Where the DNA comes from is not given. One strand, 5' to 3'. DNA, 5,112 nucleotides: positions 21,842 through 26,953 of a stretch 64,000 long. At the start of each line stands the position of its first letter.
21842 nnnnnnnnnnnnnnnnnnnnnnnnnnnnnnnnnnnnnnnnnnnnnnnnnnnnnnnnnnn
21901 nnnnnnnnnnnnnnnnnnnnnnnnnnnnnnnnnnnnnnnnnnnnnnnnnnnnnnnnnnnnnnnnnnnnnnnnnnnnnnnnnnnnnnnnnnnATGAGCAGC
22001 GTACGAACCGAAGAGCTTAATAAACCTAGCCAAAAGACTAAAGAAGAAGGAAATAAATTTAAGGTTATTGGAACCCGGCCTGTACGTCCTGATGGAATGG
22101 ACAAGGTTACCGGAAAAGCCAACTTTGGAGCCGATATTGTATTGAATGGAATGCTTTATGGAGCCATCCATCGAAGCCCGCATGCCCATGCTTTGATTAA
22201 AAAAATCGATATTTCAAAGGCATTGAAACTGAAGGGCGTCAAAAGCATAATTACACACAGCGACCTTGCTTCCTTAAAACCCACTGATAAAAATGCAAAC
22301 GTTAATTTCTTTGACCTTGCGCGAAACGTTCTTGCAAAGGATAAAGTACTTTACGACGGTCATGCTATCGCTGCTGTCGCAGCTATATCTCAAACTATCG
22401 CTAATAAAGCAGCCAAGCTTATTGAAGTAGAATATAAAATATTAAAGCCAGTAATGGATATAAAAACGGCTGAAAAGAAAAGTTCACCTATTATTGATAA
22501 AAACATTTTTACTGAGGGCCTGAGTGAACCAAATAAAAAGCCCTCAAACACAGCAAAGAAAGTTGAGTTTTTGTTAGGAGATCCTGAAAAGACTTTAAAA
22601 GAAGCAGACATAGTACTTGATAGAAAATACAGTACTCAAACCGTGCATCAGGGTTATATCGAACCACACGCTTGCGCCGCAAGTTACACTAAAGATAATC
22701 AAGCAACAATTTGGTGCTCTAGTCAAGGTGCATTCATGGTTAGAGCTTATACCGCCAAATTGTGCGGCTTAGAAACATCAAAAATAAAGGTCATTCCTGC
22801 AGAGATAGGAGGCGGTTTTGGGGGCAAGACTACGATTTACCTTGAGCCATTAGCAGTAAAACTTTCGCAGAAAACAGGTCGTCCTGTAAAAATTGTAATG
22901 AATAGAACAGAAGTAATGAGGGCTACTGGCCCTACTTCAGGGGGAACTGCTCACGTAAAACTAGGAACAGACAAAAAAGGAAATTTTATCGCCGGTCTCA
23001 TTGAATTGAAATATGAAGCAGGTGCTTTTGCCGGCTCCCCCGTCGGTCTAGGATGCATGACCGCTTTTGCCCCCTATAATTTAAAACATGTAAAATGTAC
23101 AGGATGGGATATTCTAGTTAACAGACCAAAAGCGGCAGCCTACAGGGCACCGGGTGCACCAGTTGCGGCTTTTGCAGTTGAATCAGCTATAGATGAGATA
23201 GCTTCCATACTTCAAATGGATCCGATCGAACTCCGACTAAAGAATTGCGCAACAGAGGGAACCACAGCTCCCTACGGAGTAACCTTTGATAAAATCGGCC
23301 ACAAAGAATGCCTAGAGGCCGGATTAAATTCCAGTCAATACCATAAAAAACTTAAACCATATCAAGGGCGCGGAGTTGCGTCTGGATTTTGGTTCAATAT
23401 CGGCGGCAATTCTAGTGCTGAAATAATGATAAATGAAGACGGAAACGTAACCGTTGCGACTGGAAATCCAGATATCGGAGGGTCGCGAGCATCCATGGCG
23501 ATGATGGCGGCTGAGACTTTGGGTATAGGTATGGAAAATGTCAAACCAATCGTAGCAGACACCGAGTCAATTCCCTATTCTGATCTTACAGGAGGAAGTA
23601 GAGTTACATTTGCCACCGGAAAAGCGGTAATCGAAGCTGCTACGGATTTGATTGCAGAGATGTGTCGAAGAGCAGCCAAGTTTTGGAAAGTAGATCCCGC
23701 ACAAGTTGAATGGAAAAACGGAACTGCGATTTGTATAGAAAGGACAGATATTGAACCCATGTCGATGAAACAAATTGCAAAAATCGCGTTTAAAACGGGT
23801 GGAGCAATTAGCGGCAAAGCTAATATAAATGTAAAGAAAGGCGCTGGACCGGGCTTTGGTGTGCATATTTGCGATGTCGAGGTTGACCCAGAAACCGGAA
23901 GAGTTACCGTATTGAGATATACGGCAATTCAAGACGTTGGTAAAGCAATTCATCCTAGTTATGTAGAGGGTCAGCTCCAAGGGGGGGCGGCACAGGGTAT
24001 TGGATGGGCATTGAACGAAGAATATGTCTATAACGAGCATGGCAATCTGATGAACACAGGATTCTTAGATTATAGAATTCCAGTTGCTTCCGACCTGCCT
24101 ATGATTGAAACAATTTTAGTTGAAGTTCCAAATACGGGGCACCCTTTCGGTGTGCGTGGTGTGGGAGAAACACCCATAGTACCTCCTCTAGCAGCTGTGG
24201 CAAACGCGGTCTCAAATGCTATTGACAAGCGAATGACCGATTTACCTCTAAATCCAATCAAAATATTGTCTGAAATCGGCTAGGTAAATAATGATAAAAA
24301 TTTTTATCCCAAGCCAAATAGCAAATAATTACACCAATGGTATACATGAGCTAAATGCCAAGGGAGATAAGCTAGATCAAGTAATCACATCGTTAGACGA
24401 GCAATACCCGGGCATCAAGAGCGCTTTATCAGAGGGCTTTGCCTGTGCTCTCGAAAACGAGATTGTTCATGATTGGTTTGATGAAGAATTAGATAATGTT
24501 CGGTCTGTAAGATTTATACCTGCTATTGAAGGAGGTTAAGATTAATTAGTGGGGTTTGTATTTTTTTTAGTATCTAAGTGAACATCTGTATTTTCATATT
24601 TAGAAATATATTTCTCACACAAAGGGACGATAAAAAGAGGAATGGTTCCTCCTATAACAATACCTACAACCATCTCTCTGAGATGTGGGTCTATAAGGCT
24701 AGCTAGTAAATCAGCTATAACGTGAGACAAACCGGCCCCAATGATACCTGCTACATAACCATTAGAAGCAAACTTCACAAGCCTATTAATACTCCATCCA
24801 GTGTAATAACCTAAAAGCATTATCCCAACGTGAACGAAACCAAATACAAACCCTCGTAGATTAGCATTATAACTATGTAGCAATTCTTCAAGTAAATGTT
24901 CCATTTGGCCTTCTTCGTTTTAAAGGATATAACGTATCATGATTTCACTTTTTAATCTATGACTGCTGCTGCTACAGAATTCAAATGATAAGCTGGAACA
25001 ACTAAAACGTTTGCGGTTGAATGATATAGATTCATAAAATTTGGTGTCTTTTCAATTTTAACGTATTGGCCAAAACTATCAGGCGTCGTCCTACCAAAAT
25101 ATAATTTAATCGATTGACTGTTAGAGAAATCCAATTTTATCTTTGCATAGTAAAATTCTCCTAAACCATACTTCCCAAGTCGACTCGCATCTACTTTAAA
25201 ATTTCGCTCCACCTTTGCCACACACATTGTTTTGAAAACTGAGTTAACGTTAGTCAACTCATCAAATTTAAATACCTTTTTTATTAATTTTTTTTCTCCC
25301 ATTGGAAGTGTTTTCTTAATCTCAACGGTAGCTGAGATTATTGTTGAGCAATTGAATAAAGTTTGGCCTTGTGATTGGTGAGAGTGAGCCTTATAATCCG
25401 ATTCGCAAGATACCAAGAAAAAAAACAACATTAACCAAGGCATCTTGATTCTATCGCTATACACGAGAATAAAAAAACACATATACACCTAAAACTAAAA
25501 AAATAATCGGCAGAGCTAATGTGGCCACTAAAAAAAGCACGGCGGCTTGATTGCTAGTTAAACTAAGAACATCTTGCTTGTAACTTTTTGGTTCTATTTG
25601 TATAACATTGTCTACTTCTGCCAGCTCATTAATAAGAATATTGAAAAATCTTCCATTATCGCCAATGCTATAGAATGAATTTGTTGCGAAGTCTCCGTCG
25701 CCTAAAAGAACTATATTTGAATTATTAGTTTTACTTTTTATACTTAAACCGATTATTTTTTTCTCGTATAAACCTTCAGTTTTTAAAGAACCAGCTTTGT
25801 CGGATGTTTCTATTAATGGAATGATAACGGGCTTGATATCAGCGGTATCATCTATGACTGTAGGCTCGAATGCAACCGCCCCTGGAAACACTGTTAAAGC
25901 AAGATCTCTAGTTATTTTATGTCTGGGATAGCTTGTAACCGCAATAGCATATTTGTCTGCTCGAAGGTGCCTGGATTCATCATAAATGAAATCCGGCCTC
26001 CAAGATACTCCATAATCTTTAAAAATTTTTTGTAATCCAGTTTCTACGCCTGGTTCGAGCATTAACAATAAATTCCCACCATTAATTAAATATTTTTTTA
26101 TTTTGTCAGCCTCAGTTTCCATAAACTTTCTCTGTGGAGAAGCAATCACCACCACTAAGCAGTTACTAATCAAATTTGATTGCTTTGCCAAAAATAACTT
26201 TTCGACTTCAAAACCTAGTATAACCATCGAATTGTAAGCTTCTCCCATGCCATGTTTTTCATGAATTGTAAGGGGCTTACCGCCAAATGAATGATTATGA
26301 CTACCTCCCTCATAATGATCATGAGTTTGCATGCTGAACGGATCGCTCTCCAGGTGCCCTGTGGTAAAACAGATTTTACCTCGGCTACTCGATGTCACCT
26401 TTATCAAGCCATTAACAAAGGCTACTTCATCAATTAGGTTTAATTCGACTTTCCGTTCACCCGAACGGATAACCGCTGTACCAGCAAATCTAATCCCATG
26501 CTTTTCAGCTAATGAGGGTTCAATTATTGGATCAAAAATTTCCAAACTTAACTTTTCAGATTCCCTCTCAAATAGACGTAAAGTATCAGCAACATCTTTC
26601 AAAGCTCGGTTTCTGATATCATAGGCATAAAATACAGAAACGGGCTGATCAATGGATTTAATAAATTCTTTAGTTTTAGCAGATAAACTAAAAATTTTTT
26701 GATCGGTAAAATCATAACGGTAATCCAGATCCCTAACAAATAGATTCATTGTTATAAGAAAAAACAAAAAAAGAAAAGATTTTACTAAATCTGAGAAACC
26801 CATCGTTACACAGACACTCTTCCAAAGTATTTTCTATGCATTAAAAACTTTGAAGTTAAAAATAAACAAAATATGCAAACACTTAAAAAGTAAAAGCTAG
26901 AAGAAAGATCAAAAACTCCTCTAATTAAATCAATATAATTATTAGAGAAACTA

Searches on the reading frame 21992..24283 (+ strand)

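Call 66: search_protein_families(library=pfam, proteins=[window:21992-24283:+], max_evalue=0.000001)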
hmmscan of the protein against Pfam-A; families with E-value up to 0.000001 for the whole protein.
window:21992-24283:+ (763 aa): 3 families
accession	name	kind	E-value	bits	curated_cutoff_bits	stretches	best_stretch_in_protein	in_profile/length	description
PF20256.3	MoCoBD_2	-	2e-69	234.7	27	1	459-703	26-283/283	Molybdopterin cofactor-binding domain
PF02738.23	MoCoBD_1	-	5.4e-64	216.1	27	1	182-419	4-244/244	Molybdopterin cofactor-binding domain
PF01315.27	Ald_Xan_dh_C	-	8.7e-29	100.5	31.3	1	40-151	1-109/110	Aldehyde oxidase and xanthine dehydrogenase, a/b hammerhead domain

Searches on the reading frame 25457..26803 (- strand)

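Call 66: search_protein_families(library=pfam, proteins=[window:25457-26803:-], max_evalue=0.000001)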
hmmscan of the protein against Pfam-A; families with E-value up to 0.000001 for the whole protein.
window:25457-26803:- (448 aa): 3 families
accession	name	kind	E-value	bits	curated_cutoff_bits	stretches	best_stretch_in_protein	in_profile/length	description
PF09822.16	ABC_transp_aux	-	1.8e-18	67.2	34.7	1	143-342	3-199/288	ABC-type uncharacterized transport system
PF23355.1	IFT52_GIFT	-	6.6e-09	35.6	27.2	1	209-268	40-103/246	IFT52 GIFT domain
PF23357.1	DUF7088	-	3e-08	34.2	27.8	1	35-115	2-91/105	Domain of unknown function (DUF7088)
